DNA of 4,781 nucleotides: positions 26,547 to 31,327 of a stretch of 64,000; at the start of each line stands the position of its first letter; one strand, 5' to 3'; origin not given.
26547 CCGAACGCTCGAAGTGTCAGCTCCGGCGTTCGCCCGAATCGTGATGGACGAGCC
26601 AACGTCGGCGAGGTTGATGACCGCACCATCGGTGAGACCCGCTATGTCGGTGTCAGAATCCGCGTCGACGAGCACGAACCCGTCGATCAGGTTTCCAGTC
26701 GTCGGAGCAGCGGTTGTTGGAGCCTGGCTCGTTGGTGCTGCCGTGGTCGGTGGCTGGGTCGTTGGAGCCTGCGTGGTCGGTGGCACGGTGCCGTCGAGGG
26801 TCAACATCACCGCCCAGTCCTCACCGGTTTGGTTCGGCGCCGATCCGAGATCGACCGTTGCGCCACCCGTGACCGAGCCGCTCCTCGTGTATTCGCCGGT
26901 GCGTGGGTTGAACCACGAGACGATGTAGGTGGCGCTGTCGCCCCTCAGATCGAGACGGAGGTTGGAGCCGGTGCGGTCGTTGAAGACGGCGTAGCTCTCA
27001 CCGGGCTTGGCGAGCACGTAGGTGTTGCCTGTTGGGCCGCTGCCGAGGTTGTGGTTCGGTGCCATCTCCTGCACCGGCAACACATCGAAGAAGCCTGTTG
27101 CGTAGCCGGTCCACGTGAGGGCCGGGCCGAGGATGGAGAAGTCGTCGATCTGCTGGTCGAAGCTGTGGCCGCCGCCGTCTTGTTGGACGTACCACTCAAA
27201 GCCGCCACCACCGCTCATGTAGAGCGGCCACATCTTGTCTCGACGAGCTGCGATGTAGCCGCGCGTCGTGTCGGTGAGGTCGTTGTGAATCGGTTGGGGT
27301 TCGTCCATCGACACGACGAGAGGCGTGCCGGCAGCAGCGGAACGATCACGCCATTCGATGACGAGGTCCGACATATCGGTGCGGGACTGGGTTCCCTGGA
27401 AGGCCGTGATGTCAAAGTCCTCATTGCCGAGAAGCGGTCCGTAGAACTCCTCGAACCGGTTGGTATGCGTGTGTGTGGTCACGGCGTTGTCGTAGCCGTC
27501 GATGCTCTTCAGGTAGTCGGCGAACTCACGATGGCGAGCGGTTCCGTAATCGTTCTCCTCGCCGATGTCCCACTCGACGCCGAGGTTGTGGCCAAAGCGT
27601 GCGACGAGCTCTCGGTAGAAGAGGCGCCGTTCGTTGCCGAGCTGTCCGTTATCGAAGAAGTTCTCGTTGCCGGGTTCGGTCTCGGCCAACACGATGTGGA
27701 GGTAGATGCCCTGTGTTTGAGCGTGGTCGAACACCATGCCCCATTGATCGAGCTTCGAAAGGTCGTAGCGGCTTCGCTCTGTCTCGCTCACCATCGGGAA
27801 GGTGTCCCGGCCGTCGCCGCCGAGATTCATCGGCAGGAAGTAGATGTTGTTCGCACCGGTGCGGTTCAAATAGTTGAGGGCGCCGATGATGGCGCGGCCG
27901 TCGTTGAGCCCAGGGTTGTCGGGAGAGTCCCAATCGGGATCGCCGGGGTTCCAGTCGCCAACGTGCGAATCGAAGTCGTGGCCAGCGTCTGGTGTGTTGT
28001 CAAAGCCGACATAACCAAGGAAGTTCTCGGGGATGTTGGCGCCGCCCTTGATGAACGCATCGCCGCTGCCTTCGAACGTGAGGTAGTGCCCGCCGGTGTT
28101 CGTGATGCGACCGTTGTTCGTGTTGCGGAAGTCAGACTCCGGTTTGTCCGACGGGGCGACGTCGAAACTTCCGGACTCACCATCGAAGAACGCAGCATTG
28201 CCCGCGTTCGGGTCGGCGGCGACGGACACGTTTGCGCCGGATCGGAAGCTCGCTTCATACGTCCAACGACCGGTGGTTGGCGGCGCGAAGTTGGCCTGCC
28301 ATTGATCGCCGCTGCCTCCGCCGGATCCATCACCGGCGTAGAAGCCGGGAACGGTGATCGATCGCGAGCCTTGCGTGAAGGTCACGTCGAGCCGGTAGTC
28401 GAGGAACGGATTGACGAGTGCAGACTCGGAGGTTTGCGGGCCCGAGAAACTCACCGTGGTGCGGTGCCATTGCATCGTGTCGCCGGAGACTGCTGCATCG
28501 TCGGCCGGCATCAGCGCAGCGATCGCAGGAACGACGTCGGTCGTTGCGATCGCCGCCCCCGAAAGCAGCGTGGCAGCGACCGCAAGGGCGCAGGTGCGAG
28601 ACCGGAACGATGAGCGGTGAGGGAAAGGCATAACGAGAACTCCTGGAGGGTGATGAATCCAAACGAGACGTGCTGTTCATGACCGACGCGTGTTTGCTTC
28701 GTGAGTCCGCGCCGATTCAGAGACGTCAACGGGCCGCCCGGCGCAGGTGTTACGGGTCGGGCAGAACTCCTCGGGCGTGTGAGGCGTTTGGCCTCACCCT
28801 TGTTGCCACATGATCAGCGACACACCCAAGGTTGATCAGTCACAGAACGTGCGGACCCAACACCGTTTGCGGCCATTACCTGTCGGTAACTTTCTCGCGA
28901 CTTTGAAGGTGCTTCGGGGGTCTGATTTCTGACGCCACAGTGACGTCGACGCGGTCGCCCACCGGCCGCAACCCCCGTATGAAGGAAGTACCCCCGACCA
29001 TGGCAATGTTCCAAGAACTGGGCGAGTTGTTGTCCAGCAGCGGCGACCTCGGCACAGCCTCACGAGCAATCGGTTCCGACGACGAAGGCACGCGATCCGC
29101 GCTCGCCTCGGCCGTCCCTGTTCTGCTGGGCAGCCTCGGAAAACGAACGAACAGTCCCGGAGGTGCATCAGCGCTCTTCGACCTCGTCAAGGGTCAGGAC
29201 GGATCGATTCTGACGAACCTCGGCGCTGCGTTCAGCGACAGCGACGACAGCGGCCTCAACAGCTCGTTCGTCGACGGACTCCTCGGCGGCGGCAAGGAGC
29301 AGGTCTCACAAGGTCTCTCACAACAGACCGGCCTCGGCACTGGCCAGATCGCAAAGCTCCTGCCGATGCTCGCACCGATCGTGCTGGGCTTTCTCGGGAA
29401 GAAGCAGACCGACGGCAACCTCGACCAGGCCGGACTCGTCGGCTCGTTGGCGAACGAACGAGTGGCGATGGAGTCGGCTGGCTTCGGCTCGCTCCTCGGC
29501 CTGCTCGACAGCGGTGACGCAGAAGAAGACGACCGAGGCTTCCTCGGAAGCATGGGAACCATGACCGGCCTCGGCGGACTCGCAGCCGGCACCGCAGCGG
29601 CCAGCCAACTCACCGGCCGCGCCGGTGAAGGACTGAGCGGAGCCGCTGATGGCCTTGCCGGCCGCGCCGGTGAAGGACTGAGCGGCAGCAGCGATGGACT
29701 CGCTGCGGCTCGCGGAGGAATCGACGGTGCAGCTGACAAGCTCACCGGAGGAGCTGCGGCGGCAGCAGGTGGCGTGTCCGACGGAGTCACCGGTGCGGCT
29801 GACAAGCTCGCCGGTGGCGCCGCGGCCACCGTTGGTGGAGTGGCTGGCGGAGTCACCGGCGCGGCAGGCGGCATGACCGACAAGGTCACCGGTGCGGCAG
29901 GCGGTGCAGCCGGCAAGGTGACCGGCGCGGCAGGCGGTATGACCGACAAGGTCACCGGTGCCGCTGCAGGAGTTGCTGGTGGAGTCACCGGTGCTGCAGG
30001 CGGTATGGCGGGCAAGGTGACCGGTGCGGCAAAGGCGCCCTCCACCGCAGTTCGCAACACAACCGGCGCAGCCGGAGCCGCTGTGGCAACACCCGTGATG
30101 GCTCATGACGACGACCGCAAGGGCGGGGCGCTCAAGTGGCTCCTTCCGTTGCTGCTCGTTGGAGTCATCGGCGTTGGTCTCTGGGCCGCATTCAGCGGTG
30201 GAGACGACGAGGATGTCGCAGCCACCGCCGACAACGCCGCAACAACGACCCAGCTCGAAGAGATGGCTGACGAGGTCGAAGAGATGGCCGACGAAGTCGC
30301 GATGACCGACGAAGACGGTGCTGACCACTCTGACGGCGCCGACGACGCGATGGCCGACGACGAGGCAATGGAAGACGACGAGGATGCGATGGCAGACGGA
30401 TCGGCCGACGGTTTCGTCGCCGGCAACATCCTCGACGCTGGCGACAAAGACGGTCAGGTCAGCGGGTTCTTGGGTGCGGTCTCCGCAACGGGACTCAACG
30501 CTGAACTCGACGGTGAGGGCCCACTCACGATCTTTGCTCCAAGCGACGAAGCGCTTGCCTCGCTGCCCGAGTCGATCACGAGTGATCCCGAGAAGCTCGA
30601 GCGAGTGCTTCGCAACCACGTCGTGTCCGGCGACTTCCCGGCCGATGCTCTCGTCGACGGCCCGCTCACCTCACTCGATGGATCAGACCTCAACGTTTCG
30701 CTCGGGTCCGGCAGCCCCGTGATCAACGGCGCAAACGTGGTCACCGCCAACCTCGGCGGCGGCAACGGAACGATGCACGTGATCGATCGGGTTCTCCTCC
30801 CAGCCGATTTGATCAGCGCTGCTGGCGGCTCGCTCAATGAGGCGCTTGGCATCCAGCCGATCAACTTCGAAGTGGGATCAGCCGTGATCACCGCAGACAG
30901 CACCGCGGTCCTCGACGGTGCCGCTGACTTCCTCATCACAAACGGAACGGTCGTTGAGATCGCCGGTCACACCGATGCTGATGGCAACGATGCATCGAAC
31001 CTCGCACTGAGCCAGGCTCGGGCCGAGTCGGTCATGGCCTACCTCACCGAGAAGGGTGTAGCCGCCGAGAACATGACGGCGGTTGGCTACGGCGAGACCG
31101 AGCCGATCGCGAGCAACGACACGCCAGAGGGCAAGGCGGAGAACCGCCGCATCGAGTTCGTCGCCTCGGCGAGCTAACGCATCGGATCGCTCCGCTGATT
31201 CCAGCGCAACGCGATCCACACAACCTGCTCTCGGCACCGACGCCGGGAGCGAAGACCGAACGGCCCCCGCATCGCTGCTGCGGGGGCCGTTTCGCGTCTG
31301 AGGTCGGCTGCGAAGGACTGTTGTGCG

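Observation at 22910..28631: ECF sigma/anti-sigma pair whose sensor ectodomain is built from the same repeat module as the adjacent giant secreted hydrolase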

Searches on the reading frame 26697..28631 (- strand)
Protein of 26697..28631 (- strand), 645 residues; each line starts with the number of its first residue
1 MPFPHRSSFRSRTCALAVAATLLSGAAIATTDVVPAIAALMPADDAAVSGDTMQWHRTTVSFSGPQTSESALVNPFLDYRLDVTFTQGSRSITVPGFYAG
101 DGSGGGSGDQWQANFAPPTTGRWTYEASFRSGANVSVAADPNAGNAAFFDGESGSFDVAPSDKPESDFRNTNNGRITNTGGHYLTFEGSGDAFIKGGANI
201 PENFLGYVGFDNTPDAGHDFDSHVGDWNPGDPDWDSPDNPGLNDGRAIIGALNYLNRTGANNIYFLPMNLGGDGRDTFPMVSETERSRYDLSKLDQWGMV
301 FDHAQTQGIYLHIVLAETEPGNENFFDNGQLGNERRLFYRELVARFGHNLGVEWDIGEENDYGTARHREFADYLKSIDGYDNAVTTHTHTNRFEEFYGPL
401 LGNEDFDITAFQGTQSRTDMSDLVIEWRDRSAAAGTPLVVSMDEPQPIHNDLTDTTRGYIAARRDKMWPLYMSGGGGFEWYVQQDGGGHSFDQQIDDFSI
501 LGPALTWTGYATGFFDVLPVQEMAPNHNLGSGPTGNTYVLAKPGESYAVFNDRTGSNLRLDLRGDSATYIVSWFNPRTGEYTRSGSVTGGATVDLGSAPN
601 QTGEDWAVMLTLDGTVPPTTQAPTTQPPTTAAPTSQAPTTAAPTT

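Call 50: search_solved_structures(query=window:26697-28631:-, max_evalue=0.01, show_alignments=1)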
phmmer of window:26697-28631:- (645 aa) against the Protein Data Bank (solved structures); distinct sequences matched with E-value up to 0.01: 0.

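Call 59: find_homologous_proteins(query=window:26790-28520:-, max_evalue=1e-10)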
Query seq(577 aa) (577 aa): 1559 proteins with E <= 1e-10 among 8000 candidates; the best 120 are listed.
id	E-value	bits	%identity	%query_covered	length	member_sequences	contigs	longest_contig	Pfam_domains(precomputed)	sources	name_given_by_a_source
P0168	3.8e-226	770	59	98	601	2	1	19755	PF16586.12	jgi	-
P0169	8.8e-222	756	58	98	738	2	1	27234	PF16586.12,PF12904.14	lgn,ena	-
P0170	1.5e-221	755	58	98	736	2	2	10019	PF16586.12,PF12904.14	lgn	-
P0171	3.1e-219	748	59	99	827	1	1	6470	PF16586.12,PF17957.8,PF12904.14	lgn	-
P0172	5.7e-219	747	57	98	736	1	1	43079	PF16586.12,PF12904.14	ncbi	-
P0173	1.0e-218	746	57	98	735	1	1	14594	PF16586.12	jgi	-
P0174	2.0e-218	745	56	98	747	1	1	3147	PF16586.12,PF12904.14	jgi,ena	-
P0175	4.2e-218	744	56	98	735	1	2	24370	PF16586.12,PF12904.14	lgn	-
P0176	7.7e-218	743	59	98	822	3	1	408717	PF16586.12,PF17957.8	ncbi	ncbi:MAG: DUF5060 domain-containing protein [Pseudomonadota bacterium]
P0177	3.3e-216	738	57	98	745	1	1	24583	PF16586.12,PF12904.14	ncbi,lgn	-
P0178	4.2e-216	737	56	98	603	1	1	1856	PF16586.12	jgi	jgi:hypothetical protein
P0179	1.7e-213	729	55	98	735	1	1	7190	PF16586.12,PF12904.14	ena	-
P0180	3.8e-213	728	57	99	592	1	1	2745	PF16586.12,PF12904.14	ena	-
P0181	1.2e-211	723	55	98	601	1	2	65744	PF16586.12,PF12904.14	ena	-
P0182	2.2e-211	722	55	99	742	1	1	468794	PF16586.12,PF12904.14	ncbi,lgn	-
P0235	2.7e-191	655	52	98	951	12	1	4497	PF16586.12,PF24517.3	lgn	-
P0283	6.3e-146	506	48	96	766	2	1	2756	PF18099.8,PF16586.12,PF03422.22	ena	-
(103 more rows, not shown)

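Call 63: search_solved_structures(query=A6, max_evalue=1, show_alignments=1)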
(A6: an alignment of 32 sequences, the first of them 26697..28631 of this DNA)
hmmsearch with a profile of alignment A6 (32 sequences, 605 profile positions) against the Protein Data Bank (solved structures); distinct sequences matched with E-value up to 1: 1.
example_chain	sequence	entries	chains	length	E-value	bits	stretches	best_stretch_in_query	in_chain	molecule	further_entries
4n0r_A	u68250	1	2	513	0.0003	22.6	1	61-124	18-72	putative glycoside hydrolase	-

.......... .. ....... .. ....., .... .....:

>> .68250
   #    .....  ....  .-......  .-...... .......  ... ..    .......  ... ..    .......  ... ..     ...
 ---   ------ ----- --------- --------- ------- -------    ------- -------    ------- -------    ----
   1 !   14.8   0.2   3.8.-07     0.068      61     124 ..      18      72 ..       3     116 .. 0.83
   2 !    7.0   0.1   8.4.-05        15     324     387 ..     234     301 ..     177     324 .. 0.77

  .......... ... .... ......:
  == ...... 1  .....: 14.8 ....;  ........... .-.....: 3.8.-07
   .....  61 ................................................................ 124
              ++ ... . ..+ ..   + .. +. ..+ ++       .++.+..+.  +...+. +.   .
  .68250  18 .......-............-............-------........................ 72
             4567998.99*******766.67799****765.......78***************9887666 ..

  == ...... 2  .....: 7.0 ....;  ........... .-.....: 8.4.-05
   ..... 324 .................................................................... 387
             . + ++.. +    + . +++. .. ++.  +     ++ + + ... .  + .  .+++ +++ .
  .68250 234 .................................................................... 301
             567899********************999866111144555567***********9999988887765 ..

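Call 77: predict_structure(alignment_id=A6)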
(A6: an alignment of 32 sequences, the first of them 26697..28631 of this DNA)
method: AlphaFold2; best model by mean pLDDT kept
length: 645 residues; sequences in the alignment: 32
mean_pLDDT: 88.8   pTM: 0.87
mean pLDDT of the five models: 88.8, 87.8, 87.7, 87.4, 87.0
residues with pLDDT >= 90: 507; 70-90: 61; 50-70: 12; < 50: 65
segments of 3 or more residues with pLDDT < 50: 1-37, 620-645
pLDDT, mean of each block of 10 residues (from residue 1): 36 41 43 47 80 97 97 98 98 98 93 98 98 97 95 98 94 95 97 96 89 84 96 83 92 96 93 80 95 97 97 92 93 98 98 95 96 98 96 96 98 97 98 98 95 94 98 98 83 87 96 96 97 97 97 97 96 97 94 96 97 69 39 36 37
secondary structure, 60 per line:
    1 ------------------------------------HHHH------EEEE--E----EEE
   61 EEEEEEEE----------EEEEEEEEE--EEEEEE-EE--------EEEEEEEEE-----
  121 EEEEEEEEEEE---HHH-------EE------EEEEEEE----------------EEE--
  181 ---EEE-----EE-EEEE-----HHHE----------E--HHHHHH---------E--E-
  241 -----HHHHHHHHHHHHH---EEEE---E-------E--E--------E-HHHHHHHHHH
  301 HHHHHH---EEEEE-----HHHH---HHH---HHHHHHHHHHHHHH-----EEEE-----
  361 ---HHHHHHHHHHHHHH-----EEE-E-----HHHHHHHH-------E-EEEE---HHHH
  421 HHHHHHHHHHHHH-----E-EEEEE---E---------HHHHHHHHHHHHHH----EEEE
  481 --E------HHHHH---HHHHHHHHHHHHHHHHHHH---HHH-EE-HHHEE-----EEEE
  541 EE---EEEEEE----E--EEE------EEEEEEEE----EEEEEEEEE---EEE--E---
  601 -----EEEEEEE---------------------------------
elements in order: H37-40 E47-50 E58-68 E79-87 E90-95 E107-115 E121-131 E153-159 E176-178 E184-186 E195-198 H221-226 H246-258 E262-265 H291-306 E310-314 H320-323 H333-346 E352-355 H364-377 E383-385 H393-400 E410-413 H417-433 E441-445 H459-472 E477-480 H490-494 H498-516 E537-542 E546-551 E559-561 E568-575 E580-588 E592-594 E606-612

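Call 81: fold_search(model_id=the predicted structure, library=pdb)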
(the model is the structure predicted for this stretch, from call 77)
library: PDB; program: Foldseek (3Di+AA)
matches with E <= 10: 1586; with E <= 0.001: 365
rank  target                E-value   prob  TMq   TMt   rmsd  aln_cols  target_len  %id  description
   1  9gpg_A                9.0e-23  1.00  0.59  0.67   6.2       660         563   14  Complex of ManDH5 native enzyme with Mannobiose after co crystallization with Mannopentaose at 1.7 angstroms resolutio (released 2025-09-17)
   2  9gpe_A                2.4e-22  1.00  0.59  0.66   6.2       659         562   14  ManDH5 E303Q in complex with mannotetraose after co-crystalliztion with mannotetraose at 1.6 angstroms resolution a be (released 2025-09-17)
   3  9gpc                  3.0e-22  1.00  0.58  0.65   6.4       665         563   14  The crystal structure of ManDH5 E303Q mutant at 1.4 Angstroms Resolution - a beta-D-Mannanase of GH5 family from Dictyog (released 2025-09-17)
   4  9gpa                  3.1e-22  1.00  0.59  0.66   6.2       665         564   14  ManDH5- a beta-D-Mannanase of GH5 family from Dictyoglomus thermophilium (released 2025-09-17)
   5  4n0r_A                3.5e-22  1.00  0.58  0.71   5.7       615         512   15  Crystal structure of a putative glycoside hydrolase (BVU_0362) from Bacteroides vulgatus ATCC 8482 at 1.80 A resolutio (released 2013-10-23)
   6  9gmj                  3.5e-22  1.00  0.59  0.67   6.2       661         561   14  The crystal structure of ManDH5 Selenomethionine derivative at 1.6 Angstroms resolution - a beta-D-Mannanase of GH5 fami (released 2025-09-10)
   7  4n0r_B                6.5e-22  1.00  0.57  0.71   5.8       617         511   15  Crystal structure of a putative glycoside hydrolase (BVU_0362) from Bacteroides vulgatus ATCC 8482 at 1.80 A resolutio (released 2013-10-23)
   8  5msy_B                1.6e-17  1.00  0.49  0.68   5.5       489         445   16  Glycoside hydrolase BT_1012 (released 2017-03-22)
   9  3kzs_B                8.3e-17  1.00  0.49  0.67   5.5       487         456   17  Crystal structure of glycosyl hydrolase family 5 (NP_809925.1) from BACTEROIDES THETAIOTAOMICRON VPI-5482 at 2.10 A re (released 2010-12-29)
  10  8t9w_C                1.7e-16  1.00  0.51  0.73   5.2       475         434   14  Crystal structure of a GH140 apiosidase derived from a lignocellulolytic enriched mangrove metagenome. (released 2024-02-07)
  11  3kzs_A                1.8e-16  1.00  0.49  0.67   5.6       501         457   16  Crystal structure of glycosyl hydrolase family 5 (NP_809925.1) from BACTEROIDES THETAIOTAOMICRON VPI-5482 at 2.10 A re (released 2010-12-29)
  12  4qfu_D                2.1e-16  1.00  0.49  0.67   5.6       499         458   17  Crystal structure of a glycoside hydrolase family 5 (BVU_2644) from Bacteroides vulgatus ATCC 8482 at 1.90 A resolutio (released 2014-07-02)
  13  4qfu_A                2.4e-16  1.00  0.49  0.67   5.5       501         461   16  Crystal structure of a glycoside hydrolase family 5 (BVU_2644) from Bacteroides vulgatus ATCC 8482 at 1.90 A resolutio (released 2014-07-02)
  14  4qfu_F                2.6e-16  1.00  0.47  0.63   6.2       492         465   17  Crystal structure of a glycoside hydrolase family 5 (BVU_2644) from Bacteroides vulgatus ATCC 8482 at 1.90 A resolutio (released 2014-07-02)
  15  4qfu_H                2.9e-16  1.00  0.47  0.64   6.0       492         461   17  Crystal structure of a glycoside hydrolase family 5 (BVU_2644) from Bacteroides vulgatus ATCC 8482 at 1.90 A resolutio (released 2014-07-02)
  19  5msy_C                1.0e-15  1.00  0.49  0.67   5.6       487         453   16  Glycoside hydrolase BT_1012 (released 2017-03-22)
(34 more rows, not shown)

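Call 103: search_protein_families(library=pfam, proteins=[P0235, P0283], max_evalue=0.001)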
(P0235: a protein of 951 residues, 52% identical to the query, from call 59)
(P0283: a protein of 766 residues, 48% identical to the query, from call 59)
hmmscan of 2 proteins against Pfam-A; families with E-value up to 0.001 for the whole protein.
P0235 (951 aa): 2 families
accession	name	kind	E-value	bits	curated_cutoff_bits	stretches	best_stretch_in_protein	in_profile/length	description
PF16586.11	DUF5060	-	4.2e-19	69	27.2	1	322-400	2-70/70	Domain of unknown function (DUF5060)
PF24517.2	CBM96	-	6.1e-17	62.4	26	1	122-240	26-154/164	Carbohydrate-binding module family 96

P0283 (766 aa): 4 families
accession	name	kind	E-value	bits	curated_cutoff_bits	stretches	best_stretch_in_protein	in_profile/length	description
PF16586.11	DUF5060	-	1.7e-24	86.3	27.2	1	244-327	2-70/70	Domain of unknown function (DUF5060)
PF03422.21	CBM_6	-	1.5e-18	67.8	28.9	1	97-207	9-124/125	Carbohydrate binding module (family 6)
PF18099.7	CBM_35_2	-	4.3e-18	65.9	23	1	95-205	1-111/112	Carbohydrate binding module (family 35)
PF12904.13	Collagen_bind_2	-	0.00075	19.7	22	0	702-749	24-74/92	Putative collagen-binding domain of a collagenase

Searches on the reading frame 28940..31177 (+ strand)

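Call 73: search_protein_families(library=pfam, proteins=[window:28940-31177:+], max_evalue=1)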
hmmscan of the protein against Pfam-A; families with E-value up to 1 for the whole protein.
window:28940-31177:+ (745 aa): 4 families
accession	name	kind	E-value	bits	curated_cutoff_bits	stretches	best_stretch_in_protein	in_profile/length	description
PF06078.17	DUF937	-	9.5e-27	94.5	25.4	1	37-154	12-134/135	Bacterial protein of unknown function (DUF937)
PF02469.27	Fasciclin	-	4.1e-26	92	22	1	506-621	2-123/123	Fasciclin domain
PF00691.25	OmpA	-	2.5e-22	79.5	27.2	1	643-736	2-98/98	OmpA family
PF18914.6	DUF5666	-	0.027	15.2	27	1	643-683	12-53/60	Domain of unknown function (DUF5666)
